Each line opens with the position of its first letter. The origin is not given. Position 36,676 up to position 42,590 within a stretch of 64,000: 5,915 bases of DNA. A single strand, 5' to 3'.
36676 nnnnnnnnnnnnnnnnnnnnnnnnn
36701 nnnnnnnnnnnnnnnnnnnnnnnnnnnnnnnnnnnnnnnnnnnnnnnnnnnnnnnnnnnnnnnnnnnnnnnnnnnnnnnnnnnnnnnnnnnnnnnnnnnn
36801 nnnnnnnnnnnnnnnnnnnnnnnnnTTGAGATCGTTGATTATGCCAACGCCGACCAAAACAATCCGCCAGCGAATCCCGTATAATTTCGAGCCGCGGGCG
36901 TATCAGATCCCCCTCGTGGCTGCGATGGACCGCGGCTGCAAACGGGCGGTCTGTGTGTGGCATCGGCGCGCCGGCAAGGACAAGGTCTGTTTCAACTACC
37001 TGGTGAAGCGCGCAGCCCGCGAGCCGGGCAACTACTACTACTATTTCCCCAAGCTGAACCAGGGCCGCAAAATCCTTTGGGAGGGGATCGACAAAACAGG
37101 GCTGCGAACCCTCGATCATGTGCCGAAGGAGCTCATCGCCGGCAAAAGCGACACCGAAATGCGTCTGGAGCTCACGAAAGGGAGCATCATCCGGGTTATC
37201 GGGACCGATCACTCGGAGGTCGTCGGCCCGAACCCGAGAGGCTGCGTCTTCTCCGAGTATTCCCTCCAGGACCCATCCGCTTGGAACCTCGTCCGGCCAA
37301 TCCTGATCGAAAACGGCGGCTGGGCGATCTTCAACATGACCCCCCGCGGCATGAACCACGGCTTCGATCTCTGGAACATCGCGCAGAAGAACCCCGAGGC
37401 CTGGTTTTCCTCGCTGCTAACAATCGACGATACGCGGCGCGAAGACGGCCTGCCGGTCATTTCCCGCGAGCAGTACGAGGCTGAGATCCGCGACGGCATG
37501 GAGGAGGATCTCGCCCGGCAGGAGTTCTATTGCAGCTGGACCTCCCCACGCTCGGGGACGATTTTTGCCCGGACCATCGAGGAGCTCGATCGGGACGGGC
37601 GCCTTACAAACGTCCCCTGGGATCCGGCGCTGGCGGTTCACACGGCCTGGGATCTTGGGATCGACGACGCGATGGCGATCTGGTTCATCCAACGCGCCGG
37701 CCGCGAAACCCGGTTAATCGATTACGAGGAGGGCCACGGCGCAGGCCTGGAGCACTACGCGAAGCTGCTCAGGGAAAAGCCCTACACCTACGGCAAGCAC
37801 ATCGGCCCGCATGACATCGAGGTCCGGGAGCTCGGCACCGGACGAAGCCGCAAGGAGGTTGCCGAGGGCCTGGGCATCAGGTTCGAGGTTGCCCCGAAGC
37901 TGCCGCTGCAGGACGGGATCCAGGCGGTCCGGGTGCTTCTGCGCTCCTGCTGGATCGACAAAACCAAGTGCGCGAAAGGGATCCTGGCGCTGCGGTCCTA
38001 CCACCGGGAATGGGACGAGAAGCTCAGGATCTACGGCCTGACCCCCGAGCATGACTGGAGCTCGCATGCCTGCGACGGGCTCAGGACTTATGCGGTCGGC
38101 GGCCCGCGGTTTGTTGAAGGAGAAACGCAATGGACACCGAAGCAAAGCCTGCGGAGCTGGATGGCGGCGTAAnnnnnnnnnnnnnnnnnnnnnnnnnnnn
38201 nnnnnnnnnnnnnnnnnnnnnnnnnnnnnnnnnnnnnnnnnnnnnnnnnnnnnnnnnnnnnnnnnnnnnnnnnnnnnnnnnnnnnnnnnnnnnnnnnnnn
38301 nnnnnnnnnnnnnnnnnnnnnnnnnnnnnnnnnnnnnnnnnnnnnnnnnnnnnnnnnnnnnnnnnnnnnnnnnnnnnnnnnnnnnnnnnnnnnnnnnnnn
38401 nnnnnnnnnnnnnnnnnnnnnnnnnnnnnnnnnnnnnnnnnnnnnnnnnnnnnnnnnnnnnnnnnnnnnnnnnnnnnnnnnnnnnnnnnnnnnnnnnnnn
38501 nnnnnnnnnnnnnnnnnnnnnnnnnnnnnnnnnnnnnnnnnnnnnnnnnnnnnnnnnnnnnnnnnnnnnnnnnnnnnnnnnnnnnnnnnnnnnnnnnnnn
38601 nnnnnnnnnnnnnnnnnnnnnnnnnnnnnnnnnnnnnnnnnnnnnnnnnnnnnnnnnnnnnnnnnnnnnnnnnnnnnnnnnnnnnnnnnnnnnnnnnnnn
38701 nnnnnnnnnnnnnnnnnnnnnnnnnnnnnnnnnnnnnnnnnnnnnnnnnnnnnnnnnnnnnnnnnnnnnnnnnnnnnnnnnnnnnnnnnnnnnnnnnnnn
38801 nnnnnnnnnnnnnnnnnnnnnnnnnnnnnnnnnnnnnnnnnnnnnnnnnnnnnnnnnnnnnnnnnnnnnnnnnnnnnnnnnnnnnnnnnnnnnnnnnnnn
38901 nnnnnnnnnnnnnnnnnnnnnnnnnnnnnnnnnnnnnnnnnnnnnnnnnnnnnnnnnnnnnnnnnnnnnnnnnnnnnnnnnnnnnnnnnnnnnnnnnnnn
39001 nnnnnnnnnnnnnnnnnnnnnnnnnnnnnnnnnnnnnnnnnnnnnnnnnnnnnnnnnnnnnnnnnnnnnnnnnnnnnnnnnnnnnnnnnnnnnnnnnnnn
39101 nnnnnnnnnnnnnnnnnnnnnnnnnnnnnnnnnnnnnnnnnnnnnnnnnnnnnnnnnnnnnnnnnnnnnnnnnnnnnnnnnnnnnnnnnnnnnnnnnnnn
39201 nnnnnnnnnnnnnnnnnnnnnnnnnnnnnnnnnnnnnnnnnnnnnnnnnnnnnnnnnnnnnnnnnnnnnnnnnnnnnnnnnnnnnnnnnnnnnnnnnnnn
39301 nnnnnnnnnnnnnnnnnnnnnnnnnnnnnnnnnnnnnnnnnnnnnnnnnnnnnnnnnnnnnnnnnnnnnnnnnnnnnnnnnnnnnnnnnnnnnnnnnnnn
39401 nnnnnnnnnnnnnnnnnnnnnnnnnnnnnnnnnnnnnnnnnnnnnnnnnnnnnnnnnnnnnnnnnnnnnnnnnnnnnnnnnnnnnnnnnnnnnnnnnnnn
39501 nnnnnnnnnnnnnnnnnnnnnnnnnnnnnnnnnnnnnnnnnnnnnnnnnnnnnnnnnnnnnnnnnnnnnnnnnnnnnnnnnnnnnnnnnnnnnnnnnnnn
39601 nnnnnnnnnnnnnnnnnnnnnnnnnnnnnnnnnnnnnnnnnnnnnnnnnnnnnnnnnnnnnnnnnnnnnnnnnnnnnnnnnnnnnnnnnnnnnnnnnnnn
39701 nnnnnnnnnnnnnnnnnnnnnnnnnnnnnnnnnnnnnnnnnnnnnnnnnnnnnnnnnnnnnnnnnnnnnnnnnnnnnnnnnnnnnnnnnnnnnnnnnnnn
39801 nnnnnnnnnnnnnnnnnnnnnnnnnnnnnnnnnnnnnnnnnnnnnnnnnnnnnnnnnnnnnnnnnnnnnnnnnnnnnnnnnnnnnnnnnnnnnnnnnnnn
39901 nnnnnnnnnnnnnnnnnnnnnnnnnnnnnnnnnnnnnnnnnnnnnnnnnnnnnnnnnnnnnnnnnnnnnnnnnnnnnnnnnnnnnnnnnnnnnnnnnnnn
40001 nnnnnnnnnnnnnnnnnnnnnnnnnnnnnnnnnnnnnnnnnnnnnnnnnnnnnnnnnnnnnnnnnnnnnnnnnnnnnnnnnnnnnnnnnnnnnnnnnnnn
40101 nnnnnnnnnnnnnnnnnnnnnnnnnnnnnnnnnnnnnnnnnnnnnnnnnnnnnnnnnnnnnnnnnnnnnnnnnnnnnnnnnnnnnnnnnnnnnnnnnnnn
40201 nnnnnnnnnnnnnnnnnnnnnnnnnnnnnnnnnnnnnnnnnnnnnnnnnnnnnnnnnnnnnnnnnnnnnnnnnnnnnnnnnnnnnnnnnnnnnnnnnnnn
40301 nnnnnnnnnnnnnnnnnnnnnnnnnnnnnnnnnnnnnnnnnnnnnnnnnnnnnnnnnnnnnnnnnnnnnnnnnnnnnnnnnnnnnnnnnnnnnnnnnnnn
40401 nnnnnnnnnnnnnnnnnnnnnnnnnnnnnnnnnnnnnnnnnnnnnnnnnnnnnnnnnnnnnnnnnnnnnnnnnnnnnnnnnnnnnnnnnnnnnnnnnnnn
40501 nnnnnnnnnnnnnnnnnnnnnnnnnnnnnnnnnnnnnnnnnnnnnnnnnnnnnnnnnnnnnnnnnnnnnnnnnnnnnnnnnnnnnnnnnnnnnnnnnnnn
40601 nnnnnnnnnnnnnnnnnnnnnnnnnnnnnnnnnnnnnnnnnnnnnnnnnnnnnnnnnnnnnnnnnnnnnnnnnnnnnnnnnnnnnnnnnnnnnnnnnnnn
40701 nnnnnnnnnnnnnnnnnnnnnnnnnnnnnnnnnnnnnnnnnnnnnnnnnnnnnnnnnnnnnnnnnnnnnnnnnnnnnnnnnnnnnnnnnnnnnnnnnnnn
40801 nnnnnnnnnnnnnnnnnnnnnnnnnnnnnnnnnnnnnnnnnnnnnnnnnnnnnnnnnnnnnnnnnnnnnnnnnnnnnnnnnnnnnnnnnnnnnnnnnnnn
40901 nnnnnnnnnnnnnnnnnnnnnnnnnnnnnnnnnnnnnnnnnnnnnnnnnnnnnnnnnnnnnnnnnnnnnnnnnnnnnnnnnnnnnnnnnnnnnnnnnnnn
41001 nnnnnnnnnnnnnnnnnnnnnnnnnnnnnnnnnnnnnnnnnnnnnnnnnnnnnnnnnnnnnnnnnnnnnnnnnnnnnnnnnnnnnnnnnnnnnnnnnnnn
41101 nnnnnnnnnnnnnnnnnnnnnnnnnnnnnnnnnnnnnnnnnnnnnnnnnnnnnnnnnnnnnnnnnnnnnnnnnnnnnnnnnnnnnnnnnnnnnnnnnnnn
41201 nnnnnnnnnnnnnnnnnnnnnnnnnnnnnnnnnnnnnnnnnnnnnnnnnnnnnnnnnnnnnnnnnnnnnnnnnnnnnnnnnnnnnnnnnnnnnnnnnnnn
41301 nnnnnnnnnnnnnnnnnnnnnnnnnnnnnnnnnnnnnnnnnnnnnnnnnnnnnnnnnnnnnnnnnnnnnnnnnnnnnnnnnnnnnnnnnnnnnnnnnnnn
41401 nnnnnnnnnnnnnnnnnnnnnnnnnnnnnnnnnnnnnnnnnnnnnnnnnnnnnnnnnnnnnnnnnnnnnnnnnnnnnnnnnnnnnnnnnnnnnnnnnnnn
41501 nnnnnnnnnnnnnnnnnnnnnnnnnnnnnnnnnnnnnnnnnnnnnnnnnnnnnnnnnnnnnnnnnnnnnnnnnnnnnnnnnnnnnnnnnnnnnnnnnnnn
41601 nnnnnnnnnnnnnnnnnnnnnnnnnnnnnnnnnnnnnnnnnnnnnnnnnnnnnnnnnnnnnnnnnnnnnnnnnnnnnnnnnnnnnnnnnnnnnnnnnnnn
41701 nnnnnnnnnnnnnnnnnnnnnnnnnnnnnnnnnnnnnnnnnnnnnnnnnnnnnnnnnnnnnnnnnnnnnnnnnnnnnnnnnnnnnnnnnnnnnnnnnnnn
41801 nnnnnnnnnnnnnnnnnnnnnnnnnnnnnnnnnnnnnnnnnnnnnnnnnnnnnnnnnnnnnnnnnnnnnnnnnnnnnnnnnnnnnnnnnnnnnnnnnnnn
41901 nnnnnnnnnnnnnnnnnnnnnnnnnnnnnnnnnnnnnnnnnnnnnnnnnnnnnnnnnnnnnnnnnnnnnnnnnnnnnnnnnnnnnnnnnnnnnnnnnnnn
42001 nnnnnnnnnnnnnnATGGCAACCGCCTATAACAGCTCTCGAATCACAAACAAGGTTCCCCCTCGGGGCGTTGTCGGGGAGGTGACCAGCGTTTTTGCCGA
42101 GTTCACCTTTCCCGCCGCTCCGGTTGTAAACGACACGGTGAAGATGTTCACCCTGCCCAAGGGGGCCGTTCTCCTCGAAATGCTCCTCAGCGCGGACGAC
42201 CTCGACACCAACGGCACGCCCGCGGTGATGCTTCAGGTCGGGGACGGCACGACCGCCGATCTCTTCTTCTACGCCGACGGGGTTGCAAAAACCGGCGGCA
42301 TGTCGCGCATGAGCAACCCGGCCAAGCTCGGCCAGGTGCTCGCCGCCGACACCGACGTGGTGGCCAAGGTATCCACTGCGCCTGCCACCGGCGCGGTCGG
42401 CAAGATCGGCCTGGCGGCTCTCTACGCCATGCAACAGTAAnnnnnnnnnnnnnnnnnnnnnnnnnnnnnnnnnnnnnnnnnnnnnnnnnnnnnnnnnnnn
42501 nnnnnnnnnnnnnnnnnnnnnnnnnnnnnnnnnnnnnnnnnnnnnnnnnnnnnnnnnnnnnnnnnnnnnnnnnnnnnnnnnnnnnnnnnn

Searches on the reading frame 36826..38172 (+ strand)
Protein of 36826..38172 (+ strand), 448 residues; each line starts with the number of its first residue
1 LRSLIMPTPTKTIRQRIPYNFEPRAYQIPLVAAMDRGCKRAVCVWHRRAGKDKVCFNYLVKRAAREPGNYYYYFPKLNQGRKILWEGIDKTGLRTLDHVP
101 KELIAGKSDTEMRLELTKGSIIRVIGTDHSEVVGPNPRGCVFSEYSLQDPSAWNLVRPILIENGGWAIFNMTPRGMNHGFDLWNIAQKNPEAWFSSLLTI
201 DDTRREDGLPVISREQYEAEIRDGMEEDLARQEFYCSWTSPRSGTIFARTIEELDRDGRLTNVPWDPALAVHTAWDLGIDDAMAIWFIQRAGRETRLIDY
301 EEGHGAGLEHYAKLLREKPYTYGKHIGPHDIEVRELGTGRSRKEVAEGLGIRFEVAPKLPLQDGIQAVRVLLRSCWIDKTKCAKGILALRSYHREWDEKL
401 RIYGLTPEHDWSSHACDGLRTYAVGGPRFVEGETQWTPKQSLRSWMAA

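Call 35: search_protein_families(library=phrogs, proteins=[window:36826-38172:+], max_evalue=0.001)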
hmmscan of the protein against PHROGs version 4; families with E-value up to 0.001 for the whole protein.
window:36826-38172:+ (448 aa): 2 families
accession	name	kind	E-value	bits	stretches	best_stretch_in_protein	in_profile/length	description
phrog_2472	-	unknown function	1.9e-44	153.3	1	243-425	116-307/324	-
phrog_2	-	head and packaging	8e-24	85.4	1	16-434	260-597/807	terminase large subunit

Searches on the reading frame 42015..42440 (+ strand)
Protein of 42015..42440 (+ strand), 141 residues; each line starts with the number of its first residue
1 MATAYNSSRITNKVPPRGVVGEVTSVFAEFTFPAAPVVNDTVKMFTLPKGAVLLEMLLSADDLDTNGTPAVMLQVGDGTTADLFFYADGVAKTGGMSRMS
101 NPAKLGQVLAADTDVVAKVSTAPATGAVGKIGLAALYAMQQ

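Call 36: search_protein_families(library=phrogs, proteins=[window:42015-42440:+], max_evalue=0.001)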
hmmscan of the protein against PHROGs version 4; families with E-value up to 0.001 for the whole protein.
window:42015-42440:+ (141 aa): 1 family
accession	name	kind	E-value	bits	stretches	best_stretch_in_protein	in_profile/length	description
phrog_8455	-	head and packaging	1.9e-09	38.4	1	13-140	14-150/152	virion structural protein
